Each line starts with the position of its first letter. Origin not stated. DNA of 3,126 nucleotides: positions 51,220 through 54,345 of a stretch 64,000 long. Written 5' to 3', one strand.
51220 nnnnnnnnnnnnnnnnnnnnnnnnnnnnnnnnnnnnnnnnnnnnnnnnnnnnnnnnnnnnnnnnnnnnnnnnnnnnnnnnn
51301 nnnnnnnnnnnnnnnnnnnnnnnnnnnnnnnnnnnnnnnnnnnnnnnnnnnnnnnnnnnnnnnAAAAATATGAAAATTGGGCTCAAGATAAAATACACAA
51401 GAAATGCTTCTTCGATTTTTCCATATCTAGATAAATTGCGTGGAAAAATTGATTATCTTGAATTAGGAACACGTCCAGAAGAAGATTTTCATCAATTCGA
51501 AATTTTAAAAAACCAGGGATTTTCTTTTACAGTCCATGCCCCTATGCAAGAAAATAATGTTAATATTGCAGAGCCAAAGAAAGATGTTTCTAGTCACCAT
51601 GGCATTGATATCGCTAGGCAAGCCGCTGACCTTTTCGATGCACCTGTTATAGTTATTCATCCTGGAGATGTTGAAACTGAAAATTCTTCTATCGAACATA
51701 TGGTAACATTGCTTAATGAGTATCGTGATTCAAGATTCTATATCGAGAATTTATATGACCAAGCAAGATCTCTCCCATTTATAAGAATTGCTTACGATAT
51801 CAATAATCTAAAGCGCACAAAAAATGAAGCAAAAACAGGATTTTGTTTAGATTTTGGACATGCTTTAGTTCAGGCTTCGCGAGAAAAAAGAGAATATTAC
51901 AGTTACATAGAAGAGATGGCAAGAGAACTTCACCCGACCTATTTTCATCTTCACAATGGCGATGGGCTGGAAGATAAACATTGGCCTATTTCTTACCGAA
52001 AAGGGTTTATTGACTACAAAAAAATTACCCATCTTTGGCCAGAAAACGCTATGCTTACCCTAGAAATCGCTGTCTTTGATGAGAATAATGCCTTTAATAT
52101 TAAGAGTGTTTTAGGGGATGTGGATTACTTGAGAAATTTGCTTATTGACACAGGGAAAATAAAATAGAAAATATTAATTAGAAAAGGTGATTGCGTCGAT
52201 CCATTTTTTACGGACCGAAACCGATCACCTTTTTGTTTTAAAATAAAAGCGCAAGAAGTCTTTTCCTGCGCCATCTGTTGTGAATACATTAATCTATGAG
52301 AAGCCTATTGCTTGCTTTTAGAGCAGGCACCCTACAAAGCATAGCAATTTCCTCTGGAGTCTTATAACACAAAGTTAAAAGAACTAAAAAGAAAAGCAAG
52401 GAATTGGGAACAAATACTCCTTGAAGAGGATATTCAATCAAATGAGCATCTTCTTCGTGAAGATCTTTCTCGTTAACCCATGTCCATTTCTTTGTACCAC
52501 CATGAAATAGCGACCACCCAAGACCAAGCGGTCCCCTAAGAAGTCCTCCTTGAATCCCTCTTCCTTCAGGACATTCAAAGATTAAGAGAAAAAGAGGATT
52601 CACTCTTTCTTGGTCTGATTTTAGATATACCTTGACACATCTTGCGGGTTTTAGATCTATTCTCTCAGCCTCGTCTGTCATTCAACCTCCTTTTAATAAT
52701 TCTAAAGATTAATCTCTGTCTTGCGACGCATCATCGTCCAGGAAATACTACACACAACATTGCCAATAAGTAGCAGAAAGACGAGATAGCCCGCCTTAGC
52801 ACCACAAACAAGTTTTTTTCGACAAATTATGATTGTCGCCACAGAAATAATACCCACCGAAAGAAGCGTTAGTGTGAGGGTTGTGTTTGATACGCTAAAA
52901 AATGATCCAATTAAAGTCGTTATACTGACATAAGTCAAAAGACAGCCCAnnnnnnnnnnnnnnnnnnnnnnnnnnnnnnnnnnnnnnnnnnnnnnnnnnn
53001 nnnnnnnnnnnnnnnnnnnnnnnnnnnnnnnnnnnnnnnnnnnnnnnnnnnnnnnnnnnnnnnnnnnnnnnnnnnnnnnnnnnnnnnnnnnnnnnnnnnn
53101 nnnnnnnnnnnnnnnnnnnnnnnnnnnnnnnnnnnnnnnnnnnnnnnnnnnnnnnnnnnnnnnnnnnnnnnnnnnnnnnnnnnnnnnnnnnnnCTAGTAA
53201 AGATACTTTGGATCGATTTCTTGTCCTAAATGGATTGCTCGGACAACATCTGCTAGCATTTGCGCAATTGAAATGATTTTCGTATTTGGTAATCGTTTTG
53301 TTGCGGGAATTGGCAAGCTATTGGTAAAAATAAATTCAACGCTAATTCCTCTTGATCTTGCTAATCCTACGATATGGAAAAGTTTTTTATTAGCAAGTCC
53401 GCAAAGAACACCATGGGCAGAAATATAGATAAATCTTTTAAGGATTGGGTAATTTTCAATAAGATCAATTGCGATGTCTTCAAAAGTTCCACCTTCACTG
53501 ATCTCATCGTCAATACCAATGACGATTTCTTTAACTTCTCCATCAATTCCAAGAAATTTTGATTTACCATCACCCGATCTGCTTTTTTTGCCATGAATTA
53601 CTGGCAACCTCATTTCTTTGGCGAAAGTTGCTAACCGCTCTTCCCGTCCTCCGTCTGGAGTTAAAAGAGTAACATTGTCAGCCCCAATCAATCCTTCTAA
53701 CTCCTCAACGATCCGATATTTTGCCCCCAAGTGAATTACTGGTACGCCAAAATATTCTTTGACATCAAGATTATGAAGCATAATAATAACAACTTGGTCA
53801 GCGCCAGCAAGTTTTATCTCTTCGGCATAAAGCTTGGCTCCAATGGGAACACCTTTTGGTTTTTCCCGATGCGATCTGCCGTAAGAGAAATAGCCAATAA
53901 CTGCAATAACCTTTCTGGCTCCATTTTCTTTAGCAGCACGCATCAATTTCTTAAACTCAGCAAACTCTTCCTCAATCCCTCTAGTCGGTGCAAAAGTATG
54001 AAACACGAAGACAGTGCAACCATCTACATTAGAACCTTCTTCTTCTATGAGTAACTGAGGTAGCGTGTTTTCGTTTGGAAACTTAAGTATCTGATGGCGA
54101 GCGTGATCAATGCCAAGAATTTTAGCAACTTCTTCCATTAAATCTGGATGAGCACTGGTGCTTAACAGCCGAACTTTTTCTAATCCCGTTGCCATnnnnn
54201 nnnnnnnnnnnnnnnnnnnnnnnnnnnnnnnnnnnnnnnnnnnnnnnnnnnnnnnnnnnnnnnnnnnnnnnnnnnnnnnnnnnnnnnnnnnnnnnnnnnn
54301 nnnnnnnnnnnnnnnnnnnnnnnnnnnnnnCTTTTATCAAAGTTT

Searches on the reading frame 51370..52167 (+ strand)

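Call 61: search_protein_families(library=pfam, proteins=[window:51370-52167:+], max_evalue=0.01)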
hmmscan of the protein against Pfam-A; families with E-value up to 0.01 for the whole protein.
window:51370-52167:+ (265 aa): 1 family
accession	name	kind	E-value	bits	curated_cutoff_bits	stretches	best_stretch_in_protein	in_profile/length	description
PF01261.30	AP_endonuc_2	-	5.6e-10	39.8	31.1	1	45-221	36-214/249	Xylose isomerase-like TIM barrel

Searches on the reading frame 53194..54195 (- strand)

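Call 3: search_protein_families(library=pfam, proteins=[window:53194-54195:-], max_evalue=0.01)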
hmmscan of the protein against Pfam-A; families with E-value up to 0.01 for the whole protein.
window:53194-54195:- (333 aa): 2 families
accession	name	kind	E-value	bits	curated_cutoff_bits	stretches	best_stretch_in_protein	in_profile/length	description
PF13793.12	Pribosyltran_N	-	2.3e-20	73.1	25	1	9-131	2-117/117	N-terminal domain of ribose phosphate pyrophosphokinase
PF14572.12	Pribosyl_synth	-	0.00088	19.7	27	1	220-326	80-178/184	Phosphoribosyl synthetase-associated domain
